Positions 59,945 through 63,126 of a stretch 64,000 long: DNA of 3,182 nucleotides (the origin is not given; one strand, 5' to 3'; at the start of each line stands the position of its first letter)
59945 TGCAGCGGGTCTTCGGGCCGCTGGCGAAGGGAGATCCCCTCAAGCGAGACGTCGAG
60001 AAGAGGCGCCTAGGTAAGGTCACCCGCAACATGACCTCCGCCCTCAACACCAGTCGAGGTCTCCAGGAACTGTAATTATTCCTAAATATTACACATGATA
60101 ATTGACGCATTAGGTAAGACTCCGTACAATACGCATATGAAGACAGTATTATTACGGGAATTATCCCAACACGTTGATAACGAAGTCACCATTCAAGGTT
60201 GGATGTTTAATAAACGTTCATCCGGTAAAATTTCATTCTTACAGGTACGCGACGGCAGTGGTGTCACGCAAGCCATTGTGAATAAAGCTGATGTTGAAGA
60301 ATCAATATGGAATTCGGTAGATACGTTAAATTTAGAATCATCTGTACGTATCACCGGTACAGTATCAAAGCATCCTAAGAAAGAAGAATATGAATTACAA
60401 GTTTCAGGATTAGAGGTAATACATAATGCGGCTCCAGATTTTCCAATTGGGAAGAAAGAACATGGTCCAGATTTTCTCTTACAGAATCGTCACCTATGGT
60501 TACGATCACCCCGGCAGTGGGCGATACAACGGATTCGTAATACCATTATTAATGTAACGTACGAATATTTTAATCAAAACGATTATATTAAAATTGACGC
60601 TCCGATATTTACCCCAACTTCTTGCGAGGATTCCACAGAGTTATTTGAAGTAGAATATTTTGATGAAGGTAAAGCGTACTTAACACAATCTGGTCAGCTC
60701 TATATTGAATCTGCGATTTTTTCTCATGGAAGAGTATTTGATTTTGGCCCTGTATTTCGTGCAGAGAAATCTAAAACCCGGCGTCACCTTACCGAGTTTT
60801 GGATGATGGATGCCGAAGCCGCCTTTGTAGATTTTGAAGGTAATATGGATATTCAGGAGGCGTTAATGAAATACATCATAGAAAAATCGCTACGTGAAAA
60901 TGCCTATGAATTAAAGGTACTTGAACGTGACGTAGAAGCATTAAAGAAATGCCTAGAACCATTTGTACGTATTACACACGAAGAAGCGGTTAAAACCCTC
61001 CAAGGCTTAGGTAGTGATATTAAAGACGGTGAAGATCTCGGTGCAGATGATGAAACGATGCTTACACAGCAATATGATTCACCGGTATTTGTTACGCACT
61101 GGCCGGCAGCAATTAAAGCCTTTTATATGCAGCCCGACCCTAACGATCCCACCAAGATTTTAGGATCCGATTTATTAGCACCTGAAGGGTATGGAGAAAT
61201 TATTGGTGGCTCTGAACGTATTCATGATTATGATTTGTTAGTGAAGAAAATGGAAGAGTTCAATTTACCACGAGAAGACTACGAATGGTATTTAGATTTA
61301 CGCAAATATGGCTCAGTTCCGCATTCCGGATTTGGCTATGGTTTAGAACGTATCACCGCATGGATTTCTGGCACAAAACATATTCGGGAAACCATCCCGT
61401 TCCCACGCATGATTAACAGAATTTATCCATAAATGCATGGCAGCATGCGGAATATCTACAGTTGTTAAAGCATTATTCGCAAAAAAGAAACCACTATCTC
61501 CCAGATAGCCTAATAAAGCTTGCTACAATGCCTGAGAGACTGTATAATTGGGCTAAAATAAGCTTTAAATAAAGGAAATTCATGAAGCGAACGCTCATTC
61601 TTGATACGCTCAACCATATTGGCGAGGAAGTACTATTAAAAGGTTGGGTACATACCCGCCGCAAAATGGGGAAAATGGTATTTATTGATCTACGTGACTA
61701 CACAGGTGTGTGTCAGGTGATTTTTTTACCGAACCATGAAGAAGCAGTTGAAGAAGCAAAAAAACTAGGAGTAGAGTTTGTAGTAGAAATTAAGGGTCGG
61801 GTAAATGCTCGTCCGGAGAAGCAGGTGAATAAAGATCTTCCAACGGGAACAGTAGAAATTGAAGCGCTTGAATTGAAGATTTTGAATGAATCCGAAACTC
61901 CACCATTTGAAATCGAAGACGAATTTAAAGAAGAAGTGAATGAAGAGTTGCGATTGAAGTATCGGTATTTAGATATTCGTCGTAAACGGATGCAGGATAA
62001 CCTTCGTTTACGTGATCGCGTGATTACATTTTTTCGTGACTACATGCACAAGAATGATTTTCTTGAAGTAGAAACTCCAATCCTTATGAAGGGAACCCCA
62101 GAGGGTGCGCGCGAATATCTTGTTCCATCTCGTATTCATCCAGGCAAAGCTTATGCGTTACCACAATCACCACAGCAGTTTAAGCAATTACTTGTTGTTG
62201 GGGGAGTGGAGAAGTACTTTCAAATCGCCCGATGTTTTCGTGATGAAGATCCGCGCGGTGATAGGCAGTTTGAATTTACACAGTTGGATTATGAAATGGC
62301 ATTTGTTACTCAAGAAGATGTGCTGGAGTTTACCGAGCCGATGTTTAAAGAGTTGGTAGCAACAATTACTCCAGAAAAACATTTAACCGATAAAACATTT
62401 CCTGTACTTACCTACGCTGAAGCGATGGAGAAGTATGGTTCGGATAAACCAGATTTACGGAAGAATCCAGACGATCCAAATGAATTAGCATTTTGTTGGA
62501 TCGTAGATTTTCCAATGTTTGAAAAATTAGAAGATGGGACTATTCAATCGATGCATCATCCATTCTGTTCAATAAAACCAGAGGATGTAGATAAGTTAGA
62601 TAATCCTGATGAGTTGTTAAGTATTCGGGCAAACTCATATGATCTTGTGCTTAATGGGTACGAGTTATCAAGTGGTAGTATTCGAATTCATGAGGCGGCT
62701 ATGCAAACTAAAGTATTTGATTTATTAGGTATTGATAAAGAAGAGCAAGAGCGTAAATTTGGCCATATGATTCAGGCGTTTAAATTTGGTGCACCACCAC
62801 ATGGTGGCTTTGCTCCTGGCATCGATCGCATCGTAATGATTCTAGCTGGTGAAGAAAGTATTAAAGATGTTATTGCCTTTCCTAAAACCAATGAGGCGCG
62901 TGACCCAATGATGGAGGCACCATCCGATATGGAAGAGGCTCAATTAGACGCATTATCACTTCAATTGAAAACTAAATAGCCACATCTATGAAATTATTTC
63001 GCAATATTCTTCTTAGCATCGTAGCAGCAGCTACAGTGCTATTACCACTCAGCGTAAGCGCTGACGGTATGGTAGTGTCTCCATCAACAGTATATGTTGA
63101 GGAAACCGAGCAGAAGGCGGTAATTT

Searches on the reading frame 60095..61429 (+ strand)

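Call 32: search_protein_families(library=pfam, proteins=[window:60095-61429:+])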
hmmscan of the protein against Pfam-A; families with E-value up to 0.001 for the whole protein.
window:60095-61429:+ (445 aa): 2 families
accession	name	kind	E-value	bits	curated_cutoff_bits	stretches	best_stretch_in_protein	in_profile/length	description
PF00152.25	tRNA-synt_2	-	1.8e-71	241.2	25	1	126-439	3-307/308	tRNA synthetases class II (D, K and N)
PF01336.31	tRNA_anti-codon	-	2.1e-16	60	27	1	31-109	1-75/75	OB-fold nucleic acid binding domain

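Call 68: search_protein_families(library=ncbifam, proteins=[window:60095-61429:+])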
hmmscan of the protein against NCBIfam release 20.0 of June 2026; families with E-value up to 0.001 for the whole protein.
window:60095-61429:+ (445 aa): 18 families
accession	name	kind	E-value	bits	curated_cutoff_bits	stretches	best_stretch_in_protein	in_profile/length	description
NF003037.0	PRK03932.1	equivalog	3.9e-162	540.3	414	1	23-444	11-450/451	asparagine--tRNA ligase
TIGR00457.1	asnS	equivalog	6.1e-137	457.1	342.6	1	19-444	7-454/455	asparagine--tRNA ligase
NF003483.0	PRK05159.1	equivalog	2.3e-104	349.7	353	1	15-445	3-438/438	aspartate--tRNA(Asn) ligase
TIGR00458.1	aspS_nondisc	equivalog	2.8e-92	309.9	368.4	1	29-445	13-428/428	aspartate--tRNA(Asn) ligase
NF005052.0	PRK06462.1-1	equivalog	1.5e-51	175.6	368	1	132-439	36-346/353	asparagine synthetase A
NF001750.0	PRK00476.1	equivalog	4.2e-44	150.8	443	2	20-270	9-270/590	aspartate--tRNA ligase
NF005054.0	PRK06462.1-4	equivalog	1.8e-41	142.2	309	1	144-439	24-311/318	asparagine synthetase A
TIGR00459.1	aspS_bact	equivalog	4.8e-41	140.8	373.85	2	15-274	2-263/586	aspartate--tRNA ligase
NF001756.1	PRK00484.1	subfamily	2.7e-33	115.4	468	2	24-307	47-326/488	lysine--tRNA ligase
TIGR00499.1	lysS_bact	equivalog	7e-30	104.1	427.6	2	25-310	50-331/496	lysine--tRNA ligase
NF009460.0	PRK12820.1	equivalog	5.6e-20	71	1379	2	25-259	32-288/723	bifunctional aspartyl-tRNA synthetase/aspartyl/glutamyl-tRNA amidotransferase subunit C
NF005053.0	PRK06462.1-3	equivalog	5.1e-19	68.9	322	1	188-432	14-260/274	asparagine synthetase A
NF002821.0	PRK02983.1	equivalog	1.5e-17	62.9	742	1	14-262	645-896/1102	bifunctional lysylphosphatidylglycerol synthetase/lysine--tRNA ligase LysX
NF005055.0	PRK06462.1-5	equivalog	6.1e-17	61.7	389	1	193-441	86-336/341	asparagine synthetase A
NF009101.0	PRK12445.1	subfamily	1.2e-14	53.8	1026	1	27-303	64-337/505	lysine--tRNA ligase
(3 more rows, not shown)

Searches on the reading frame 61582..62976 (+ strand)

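Call 32: search_protein_families(library=pfam, proteins=[window:61582-62976:+])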
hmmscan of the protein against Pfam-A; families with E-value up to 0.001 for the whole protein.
window:61582-62976:+ (465 aa): 2 families
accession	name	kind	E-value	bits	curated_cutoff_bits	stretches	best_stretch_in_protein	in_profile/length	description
PF00152.25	tRNA-synt_2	-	3.3e-117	391.4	25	1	120-436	1-307/308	tRNA synthetases class II (D, K and N)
PF01336.31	tRNA_anti-codon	-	4.3e-18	65.4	27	1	17-101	1-75/75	OB-fold nucleic acid binding domain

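Call 68: search_protein_families(library=ncbifam, proteins=[window:61582-62976:+])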
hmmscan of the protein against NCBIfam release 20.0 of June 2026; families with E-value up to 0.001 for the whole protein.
window:61582-62976:+ (465 aa): 16 families
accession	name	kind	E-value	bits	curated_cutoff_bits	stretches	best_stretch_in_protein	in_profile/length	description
NF001750.0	PRK00476.1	equivalog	3.7e-200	666.1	443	2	10-294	14-295/590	aspartate--tRNA ligase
TIGR00459.1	aspS_bact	equivalog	8.3e-182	605.6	373.85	2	10-294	12-290/586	aspartate--tRNA ligase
NF009460.0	PRK12820.1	equivalog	2.5e-138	462.3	1379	2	9-293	30-322/723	bifunctional aspartyl-tRNA synthetase/aspartyl/glutamyl-tRNA amidotransferase subunit C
NF003483.0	PRK05159.1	equivalog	2.6e-74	250.7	353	1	1-435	3-431/438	aspartate--tRNA(Asn) ligase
TIGR00458.1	aspS_nondisc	equivalog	3.5e-64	217.3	368.4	1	14-437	12-423/428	aspartate--tRNA(Asn) ligase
NF001756.1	PRK00484.1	subfamily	4.7e-46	157.5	468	2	10-269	47-297/488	lysine--tRNA ligase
TIGR00499.1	lysS_bact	equivalog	9.7e-44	149.8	427.6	2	14-268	53-299/496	lysine--tRNA ligase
NF003037.0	PRK03932.1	equivalog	1.9e-43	149.1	414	2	9-265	11-265/451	asparagine--tRNA ligase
TIGR00457.1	asnS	equivalog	1.5e-40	139.4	342.6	2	6-265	8-267/455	asparagine--tRNA ligase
NF009101.0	PRK12445.1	subfamily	2.8e-32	111.9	1026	2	10-286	61-337/505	lysine--tRNA ligase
NF002821.0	PRK02983.1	equivalog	3.7e-31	108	742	2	13-263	658-900/1102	bifunctional lysylphosphatidylglycerol synthetase/lysine--tRNA ligase LysX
TIGR00462.1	genX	equivalog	1e-20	74.4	286.9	2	142-288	2-145/304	EF-P lysine aminoacylase EpmA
NF006828.0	PRK09350.1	equivalog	5.9e-19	68.5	264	2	138-283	13-154/325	elongation factor P--(R)-beta-lysine ligase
NF005054.0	PRK06462.1-4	equivalog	6.6e-17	61.5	309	1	126-436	10-311/318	asparagine synthetase A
NF005052.0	PRK06462.1-1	equivalog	3.5e-15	55.9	368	1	112-265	22-176/353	asparagine synthetase A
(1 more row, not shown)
